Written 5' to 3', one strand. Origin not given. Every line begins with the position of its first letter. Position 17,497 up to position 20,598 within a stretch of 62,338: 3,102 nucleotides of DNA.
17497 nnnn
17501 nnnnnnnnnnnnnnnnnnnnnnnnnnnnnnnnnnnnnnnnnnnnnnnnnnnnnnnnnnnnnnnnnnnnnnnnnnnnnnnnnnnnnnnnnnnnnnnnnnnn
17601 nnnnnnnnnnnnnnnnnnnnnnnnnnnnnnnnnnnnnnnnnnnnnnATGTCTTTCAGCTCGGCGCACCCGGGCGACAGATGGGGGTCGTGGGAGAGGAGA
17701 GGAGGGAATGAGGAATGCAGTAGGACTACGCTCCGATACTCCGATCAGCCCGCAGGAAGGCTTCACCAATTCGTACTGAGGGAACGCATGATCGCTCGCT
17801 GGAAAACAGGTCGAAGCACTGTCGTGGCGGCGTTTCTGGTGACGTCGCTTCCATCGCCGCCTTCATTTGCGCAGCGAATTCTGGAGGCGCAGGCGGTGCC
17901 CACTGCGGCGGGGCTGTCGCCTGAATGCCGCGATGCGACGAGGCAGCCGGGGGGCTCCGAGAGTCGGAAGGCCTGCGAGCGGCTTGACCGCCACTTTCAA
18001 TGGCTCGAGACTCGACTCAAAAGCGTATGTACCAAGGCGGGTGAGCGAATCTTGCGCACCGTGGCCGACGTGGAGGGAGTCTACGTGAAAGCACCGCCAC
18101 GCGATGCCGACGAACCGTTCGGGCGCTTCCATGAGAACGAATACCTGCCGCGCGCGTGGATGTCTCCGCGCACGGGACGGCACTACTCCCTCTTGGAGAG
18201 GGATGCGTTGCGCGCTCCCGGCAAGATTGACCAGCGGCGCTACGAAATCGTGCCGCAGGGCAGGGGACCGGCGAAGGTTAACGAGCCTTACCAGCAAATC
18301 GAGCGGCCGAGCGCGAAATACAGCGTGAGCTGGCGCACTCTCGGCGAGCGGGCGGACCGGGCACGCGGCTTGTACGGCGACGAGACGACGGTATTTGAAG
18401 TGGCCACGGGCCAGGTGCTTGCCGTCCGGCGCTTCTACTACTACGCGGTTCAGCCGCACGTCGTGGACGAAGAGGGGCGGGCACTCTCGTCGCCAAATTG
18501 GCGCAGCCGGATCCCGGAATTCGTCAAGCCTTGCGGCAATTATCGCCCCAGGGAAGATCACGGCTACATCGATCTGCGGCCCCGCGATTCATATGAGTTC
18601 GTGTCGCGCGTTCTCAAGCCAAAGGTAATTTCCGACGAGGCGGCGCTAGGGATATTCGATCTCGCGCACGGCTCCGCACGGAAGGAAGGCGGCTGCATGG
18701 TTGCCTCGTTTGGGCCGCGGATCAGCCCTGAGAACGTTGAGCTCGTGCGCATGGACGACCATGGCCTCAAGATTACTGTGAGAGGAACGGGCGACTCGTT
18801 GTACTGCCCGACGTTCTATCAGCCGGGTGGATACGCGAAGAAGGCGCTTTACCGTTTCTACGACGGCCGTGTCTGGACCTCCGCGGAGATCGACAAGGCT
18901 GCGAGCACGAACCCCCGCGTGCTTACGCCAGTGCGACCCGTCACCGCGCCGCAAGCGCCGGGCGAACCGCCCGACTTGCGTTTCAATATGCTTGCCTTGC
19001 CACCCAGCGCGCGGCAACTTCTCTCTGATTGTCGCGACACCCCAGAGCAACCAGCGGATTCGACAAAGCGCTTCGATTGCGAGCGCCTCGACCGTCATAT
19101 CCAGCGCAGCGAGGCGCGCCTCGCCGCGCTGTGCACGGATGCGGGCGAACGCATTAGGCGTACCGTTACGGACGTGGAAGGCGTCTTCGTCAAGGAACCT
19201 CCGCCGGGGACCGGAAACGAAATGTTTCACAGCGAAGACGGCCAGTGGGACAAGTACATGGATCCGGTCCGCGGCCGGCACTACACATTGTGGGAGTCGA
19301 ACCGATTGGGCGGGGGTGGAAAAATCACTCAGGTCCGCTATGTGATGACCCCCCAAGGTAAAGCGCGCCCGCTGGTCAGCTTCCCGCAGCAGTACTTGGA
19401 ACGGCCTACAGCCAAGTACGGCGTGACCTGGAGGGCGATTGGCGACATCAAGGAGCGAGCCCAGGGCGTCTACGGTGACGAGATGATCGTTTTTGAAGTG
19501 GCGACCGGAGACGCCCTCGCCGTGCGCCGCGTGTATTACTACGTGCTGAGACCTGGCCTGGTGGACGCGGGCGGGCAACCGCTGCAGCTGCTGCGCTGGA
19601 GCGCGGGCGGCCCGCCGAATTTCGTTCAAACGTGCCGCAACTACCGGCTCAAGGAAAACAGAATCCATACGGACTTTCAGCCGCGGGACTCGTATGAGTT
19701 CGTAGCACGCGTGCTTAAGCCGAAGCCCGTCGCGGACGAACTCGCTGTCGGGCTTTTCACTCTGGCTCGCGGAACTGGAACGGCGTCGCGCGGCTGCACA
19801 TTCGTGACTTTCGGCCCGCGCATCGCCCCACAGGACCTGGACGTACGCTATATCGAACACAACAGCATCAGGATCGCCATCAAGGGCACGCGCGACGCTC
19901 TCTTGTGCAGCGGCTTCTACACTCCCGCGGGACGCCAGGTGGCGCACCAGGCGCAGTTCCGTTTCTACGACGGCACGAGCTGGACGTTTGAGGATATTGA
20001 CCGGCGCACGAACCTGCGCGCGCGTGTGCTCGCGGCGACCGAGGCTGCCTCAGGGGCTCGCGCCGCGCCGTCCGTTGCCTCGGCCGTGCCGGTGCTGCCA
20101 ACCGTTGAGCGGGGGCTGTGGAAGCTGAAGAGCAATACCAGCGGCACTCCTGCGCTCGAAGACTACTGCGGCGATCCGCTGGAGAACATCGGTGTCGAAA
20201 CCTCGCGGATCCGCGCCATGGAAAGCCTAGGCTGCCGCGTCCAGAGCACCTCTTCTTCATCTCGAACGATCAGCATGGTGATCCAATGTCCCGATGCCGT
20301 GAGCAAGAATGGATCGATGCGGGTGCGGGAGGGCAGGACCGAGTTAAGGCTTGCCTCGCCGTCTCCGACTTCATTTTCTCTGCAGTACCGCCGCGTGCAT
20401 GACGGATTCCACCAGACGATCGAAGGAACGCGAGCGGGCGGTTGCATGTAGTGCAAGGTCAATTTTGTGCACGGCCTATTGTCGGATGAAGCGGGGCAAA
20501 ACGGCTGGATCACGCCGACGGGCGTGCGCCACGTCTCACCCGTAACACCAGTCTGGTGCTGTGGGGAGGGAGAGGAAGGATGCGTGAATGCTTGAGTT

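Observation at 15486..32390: Atypically arranged T1SS locus: ABC, then three copies of an unknown domain, then an RTX-hydrolase cargo, HlyD and a CptA-like ORF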

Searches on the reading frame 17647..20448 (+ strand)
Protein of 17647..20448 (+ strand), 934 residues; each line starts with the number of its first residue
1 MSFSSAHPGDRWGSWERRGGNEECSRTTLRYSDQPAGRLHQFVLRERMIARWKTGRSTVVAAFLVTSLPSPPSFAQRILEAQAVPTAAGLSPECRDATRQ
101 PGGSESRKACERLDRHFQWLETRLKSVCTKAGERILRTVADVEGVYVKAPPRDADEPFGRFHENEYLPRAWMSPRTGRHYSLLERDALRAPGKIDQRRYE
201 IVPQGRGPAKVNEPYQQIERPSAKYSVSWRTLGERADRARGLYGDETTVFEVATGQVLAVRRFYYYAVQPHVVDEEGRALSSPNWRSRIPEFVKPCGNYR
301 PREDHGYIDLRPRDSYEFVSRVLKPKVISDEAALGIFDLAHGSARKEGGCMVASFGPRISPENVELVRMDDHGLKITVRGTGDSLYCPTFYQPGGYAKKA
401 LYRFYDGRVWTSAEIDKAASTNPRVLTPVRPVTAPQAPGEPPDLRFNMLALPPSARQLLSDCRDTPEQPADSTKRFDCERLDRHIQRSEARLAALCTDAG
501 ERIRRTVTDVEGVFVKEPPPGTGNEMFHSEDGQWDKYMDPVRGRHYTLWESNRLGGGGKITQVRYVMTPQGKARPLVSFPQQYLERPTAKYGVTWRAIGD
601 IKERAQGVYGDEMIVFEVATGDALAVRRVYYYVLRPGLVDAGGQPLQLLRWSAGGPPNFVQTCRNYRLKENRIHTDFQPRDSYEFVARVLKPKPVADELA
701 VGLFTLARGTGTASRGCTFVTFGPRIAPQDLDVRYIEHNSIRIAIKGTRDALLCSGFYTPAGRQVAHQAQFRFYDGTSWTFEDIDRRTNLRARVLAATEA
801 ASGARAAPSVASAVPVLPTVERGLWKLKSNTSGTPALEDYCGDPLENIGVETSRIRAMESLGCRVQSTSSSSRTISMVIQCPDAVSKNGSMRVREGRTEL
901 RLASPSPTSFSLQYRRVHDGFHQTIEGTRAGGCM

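Call 4: search_protein_families(library=pfam, proteins=[window:17647-20448:+], max_evalue=0.01)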
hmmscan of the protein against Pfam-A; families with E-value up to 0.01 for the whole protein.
window:17647-20448:+ (934 aa): 2 families
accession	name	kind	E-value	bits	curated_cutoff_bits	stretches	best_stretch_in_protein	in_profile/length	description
PF06594.17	HCBP_related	-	0.00013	22.3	21.4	0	743-782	4-41/42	Haemolysin-type calcium binding protein related domain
PF10708.14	DUF2510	-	0.00048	20.2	24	0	768-781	11-24/35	Protein of unknown function (DUF2510)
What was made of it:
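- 19003..20040 (+): p934 repeat 2. PF06594 scores 22.3 bits at aa 743-782 (call 4).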

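Call 5: search_protein_families(library=ncbifam, proteins=[window:17647-20448:+], max_evalue=0.01)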
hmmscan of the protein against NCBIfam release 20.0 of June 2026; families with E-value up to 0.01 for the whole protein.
window:17647-20448:+ (934 aa): 0 families

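Call 7: find_homologous_proteins(query=window:17647-20448:+)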
Query window:17647-20448:+ (934 aa): 8 proteins with E <= 0.001 among 8000 candidates.
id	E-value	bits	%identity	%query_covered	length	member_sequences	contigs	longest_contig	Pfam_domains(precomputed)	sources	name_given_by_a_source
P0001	0.0e+0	1888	95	92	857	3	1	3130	-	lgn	-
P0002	0.0e+0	1411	70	94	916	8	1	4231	-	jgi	jgi:hypothetical protein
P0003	0.0e+0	1273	63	95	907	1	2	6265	PF12276.14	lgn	-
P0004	0.0e+0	1221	61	95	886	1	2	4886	-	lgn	-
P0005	5.4e-247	841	53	77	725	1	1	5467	PF06594.18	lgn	-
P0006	2.0e-239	816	52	77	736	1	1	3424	PF06594.18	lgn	-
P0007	6.3e-155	536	49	54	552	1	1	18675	-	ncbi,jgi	jgi:hypothetical protein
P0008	4.9e-66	242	40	35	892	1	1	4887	PF13606.13,PF13857.13,PF12796.14,PF00023.37,PF13637.13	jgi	jgi:hypothetical protein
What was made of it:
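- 17788..20451 (+): p934 (ORF from 17647; probable start M48 at 17788): Sec-type signal peptide, two copies of the roughly 345-aa domain, and a Cys-containing C-terminal domain (aa 801-934). The family is rare by word-indexed search, with 8 hits (call 7).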

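Call 11: find_encoding_contigs(protein=P0007, flank=10000, max_places=2)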
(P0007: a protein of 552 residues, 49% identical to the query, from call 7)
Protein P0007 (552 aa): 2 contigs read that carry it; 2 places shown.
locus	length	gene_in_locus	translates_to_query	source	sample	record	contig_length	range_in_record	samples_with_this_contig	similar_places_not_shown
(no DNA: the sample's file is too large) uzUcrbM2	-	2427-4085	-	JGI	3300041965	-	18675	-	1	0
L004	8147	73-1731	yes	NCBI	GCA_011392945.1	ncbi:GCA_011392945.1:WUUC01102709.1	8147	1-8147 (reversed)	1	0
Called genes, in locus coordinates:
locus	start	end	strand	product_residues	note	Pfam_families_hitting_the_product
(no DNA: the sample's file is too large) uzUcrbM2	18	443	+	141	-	PF00196:GerE, PF08281:Sigma70_r4_2 (weak)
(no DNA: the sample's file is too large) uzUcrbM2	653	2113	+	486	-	-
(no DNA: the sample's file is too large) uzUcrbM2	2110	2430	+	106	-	PF00005:ABC_tran, PF13558:SbcC_Walker_B (faint), PF02463:SMC_N (weak)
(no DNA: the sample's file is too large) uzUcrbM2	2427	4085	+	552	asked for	-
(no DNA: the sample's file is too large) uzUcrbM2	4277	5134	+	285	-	-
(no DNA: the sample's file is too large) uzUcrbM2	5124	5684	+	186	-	-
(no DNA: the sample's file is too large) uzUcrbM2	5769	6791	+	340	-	PF20033:DUF6438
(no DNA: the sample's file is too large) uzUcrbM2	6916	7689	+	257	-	-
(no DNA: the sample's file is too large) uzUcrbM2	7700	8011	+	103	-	-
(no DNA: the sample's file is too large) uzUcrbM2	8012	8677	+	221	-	-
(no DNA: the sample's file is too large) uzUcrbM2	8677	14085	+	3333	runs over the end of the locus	?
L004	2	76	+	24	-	?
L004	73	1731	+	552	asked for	-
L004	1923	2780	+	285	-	-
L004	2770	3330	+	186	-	-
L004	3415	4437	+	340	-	PF20033:DUF6438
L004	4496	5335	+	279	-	-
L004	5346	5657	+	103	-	-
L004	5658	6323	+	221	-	-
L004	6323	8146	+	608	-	?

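Call 26: find_encoding_contigs(protein=P0008, flank=10000, max_places=2)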
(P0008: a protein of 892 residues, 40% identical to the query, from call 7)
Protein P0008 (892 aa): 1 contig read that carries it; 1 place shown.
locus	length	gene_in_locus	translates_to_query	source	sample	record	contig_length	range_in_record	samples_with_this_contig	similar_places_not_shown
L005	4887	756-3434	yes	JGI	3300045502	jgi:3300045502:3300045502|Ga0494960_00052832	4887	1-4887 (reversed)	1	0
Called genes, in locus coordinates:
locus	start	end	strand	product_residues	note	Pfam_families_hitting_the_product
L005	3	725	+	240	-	?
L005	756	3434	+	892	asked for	PF12796:Ank_2, PF13606:Ank_3 (faint), PF13637:Ank_4 (weak), PF13857:Ank_5, PF00023:Ank (weak), PF12796:Ank_2 (weak)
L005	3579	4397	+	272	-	-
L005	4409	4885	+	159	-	?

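Call 27: find_encoding_contigs(protein=P0003, flank=10000, max_places=3)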
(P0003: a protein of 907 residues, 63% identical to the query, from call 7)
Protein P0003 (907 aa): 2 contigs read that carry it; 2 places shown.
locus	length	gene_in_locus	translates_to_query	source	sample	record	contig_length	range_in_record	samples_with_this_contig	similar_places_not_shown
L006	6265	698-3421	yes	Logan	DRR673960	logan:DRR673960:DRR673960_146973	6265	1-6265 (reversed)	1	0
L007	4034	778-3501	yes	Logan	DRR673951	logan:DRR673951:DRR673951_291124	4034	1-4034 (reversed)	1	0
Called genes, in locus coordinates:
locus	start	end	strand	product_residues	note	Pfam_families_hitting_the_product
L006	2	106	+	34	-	?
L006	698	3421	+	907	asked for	PF12276:DUF3617 (weak)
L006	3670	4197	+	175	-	-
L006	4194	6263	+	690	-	?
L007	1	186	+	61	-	?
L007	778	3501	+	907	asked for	PF12276:DUF3617 (weak)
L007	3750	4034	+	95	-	?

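Call 57: search_protein_families(library=pfam, proteins=[L006:4194-6263:+, L004:6323-8146:+, L006:3670-4194:+, L004:5658-6320:+, L004:4496-5332:+, L004:3415-4434:+], max_evalue=0.01)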
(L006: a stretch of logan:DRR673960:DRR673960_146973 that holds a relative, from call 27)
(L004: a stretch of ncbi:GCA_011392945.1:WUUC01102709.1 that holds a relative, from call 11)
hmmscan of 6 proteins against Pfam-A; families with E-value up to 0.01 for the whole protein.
L006:4194-6263:+ (690 aa): 1 family
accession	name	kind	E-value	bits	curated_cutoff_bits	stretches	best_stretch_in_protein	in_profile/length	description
PF00353.25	HemolysinCabind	-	0.0015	18.9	23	1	534-562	7-35/36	RTX calcium-binding nonapeptide repeat (4 copies)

L004:6323-8146:+ (608 aa): 1 family
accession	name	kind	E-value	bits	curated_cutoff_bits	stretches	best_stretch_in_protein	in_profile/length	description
PF00756.26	Esterase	-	0.0085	16.3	22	0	216-240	117-141/251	Putative esterase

L006:3670-4194:+ (175 aa): 0 families

L004:5658-6320:+ (221 aa): 0 families

L004:4496-5332:+ (279 aa): 0 families

L004:3415-4434:+ (340 aa): 1 family
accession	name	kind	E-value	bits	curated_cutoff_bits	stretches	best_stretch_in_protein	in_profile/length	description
PF20033.5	DUF6438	-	3.6e-20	72.8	30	2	202-280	17-94/116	Domain of unknown function (DUF6438)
